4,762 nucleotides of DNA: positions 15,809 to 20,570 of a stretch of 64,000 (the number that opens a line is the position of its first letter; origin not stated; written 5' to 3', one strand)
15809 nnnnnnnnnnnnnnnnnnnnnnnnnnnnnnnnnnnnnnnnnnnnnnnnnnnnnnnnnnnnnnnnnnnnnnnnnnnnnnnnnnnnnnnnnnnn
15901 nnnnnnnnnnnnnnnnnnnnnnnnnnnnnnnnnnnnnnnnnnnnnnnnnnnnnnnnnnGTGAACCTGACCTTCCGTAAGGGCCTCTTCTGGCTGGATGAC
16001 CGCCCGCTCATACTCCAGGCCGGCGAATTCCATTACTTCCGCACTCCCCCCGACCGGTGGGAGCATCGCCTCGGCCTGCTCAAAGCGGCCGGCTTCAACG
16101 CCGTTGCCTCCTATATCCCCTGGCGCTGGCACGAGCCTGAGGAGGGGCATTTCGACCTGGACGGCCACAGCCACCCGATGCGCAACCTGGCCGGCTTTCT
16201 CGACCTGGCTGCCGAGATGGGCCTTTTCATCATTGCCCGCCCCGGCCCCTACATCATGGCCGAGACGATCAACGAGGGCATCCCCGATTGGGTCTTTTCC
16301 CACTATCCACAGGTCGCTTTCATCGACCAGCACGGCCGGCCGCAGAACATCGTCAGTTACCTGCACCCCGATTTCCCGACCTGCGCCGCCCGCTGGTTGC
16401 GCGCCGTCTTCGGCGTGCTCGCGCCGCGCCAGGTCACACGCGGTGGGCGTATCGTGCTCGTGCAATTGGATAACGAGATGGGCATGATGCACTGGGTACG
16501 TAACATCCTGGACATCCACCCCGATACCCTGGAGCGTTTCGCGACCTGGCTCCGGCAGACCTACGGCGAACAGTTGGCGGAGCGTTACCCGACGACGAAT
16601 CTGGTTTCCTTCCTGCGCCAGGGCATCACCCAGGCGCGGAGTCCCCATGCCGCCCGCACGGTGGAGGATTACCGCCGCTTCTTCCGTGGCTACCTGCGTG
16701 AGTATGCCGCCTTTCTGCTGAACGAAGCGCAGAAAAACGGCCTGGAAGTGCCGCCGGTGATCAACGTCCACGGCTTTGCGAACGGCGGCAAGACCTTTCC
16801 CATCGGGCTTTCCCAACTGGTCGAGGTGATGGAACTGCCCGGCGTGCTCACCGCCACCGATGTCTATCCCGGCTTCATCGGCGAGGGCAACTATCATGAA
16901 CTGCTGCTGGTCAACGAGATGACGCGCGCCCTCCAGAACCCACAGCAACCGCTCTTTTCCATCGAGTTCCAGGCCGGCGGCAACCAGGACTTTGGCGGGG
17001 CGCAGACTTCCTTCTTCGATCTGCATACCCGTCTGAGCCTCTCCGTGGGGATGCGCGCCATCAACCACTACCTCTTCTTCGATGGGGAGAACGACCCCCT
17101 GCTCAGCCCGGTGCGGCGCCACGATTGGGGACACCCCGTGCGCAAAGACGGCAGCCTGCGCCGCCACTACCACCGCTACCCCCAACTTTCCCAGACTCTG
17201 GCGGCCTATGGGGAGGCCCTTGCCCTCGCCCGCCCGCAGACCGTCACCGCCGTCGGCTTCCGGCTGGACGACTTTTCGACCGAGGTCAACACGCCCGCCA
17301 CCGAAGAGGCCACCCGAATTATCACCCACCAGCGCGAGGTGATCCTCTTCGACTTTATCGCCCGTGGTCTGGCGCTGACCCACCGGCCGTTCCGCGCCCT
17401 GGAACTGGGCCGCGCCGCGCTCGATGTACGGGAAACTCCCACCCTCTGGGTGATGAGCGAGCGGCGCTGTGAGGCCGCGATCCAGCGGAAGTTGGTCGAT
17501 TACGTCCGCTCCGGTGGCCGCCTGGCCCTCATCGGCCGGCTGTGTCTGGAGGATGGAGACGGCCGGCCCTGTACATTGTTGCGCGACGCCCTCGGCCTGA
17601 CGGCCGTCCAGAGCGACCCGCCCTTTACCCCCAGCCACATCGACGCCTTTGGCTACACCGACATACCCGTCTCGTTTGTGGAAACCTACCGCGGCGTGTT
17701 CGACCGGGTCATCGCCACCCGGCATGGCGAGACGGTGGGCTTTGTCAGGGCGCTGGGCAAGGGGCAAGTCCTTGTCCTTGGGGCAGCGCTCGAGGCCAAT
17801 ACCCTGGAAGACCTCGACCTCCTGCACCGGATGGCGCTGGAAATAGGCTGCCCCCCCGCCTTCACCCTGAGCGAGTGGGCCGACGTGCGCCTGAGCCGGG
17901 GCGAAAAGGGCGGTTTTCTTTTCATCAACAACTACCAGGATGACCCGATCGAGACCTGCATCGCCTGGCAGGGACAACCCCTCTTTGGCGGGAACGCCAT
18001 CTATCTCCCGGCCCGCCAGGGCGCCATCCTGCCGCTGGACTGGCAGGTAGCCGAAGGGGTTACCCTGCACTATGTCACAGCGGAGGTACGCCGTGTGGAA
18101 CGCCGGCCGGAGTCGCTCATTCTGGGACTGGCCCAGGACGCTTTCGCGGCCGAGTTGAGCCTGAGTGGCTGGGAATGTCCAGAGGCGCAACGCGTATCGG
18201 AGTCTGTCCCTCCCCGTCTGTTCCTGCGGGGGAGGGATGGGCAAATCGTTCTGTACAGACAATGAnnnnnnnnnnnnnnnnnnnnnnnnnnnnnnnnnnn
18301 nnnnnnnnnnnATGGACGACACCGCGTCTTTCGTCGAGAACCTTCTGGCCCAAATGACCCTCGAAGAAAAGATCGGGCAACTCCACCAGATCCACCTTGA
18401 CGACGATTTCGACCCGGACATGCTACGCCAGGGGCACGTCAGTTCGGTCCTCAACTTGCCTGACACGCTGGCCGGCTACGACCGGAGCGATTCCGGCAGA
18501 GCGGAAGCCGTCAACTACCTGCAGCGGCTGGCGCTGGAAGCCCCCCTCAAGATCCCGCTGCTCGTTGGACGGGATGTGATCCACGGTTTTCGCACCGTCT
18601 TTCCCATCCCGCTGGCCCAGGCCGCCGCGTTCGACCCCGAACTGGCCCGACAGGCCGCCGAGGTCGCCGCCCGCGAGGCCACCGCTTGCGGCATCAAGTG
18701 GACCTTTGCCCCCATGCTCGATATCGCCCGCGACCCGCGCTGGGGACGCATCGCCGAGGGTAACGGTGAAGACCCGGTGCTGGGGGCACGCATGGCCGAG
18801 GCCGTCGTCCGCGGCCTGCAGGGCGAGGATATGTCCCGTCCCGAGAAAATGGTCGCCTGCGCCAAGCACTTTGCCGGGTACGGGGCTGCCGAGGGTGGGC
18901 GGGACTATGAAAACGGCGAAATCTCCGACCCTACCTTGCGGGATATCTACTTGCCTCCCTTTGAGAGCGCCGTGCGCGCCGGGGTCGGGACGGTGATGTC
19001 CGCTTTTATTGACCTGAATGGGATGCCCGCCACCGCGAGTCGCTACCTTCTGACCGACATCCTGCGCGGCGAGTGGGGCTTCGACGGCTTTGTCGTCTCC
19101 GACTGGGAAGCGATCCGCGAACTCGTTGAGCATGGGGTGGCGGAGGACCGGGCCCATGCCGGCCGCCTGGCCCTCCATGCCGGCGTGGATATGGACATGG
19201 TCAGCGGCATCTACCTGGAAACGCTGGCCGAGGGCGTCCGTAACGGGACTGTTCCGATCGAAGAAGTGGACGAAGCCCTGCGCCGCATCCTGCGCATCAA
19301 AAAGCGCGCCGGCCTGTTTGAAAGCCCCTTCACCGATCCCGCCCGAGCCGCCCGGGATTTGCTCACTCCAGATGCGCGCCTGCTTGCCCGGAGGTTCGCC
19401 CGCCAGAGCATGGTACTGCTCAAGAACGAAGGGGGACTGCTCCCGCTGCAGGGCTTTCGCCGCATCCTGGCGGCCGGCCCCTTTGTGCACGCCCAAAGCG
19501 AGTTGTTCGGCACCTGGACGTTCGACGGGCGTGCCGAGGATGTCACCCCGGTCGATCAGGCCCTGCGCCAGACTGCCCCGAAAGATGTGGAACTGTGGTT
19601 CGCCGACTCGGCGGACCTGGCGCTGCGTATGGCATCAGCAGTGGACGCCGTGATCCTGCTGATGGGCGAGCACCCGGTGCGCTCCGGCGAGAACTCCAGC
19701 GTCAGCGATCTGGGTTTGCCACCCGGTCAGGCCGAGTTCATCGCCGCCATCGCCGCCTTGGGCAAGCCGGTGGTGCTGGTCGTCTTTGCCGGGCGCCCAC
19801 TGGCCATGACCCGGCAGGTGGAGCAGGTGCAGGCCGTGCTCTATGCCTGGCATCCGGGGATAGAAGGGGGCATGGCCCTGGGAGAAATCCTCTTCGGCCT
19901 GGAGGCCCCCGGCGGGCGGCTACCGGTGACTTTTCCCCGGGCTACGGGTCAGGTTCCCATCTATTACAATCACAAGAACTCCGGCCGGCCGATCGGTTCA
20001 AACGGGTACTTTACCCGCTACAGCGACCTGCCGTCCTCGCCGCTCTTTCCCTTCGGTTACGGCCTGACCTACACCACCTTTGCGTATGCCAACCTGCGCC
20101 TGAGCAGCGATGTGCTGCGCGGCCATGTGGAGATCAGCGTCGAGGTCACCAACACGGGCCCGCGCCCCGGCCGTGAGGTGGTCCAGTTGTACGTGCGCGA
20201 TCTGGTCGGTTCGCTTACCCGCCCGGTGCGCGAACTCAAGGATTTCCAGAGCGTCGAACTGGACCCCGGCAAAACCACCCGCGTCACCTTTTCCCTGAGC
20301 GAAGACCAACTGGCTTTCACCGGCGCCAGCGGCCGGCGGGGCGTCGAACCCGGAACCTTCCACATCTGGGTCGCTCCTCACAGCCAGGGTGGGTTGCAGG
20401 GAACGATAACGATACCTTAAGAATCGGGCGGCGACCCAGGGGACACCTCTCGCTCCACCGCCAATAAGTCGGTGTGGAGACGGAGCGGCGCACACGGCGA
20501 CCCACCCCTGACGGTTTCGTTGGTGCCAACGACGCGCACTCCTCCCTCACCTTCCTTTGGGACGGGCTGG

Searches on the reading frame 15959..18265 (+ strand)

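Call 11: search_protein_families(library=pfam, proteins=[window:15959-18265:+], max_evalue=0.0001)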
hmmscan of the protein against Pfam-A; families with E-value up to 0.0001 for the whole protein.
window:15959-18265:+ (768 aa): 3 families
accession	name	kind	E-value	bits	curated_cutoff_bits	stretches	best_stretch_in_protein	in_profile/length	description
PF01301.25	Glyco_hydro_35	-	9e-39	134.4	27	1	10-181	2-157/319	Glycosyl hydrolases family 35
PF22369.2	GLMA_2nd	-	9e-21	74.5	27.7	1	449-573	4-127/138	GLMA-like, second domain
PF02449.21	Glyco_hydro_42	-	1.2e-17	64.8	21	1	27-340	5-301/376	Beta-galactosidase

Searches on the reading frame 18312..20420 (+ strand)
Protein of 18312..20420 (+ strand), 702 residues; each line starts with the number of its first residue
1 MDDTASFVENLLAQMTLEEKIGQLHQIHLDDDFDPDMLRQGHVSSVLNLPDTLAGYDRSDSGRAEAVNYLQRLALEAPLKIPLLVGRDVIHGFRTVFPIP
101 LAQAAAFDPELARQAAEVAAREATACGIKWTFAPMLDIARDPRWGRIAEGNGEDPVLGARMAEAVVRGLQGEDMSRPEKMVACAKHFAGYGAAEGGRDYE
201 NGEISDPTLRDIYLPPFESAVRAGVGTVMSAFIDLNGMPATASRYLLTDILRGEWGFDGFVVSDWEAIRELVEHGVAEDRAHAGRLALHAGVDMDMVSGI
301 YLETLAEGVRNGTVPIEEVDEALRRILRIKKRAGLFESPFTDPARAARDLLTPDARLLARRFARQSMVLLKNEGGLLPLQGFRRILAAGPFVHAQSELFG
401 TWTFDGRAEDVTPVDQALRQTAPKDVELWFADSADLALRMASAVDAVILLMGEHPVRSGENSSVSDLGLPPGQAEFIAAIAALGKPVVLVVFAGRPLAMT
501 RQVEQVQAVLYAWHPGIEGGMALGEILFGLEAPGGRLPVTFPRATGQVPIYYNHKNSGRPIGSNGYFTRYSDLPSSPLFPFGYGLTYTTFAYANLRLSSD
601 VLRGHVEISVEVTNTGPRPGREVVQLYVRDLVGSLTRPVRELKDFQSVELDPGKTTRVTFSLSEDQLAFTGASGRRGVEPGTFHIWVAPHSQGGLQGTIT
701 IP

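Call 11: search_protein_families(library=pfam, proteins=[window:18312-20420:+], max_evalue=0.0001)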
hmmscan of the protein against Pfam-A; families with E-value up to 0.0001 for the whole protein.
window:18312-20420:+ (702 aa): 3 families
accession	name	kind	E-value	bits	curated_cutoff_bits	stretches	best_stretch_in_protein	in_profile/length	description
PF00933.27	Glyco_hydro_3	-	5.1e-76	256.5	27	1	16-329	1-316/316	Glycosyl hydrolase family 3 N terminal domain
PF01915.27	Glyco_hydro_3_C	-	2.3e-44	152.2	31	1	367-587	1-200/200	Glycosyl hydrolase family 3 C-terminal domain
PF14310.12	Fn3-like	-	6.6e-23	81.1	25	1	622-691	1-71/71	Fibronectin type III-like domain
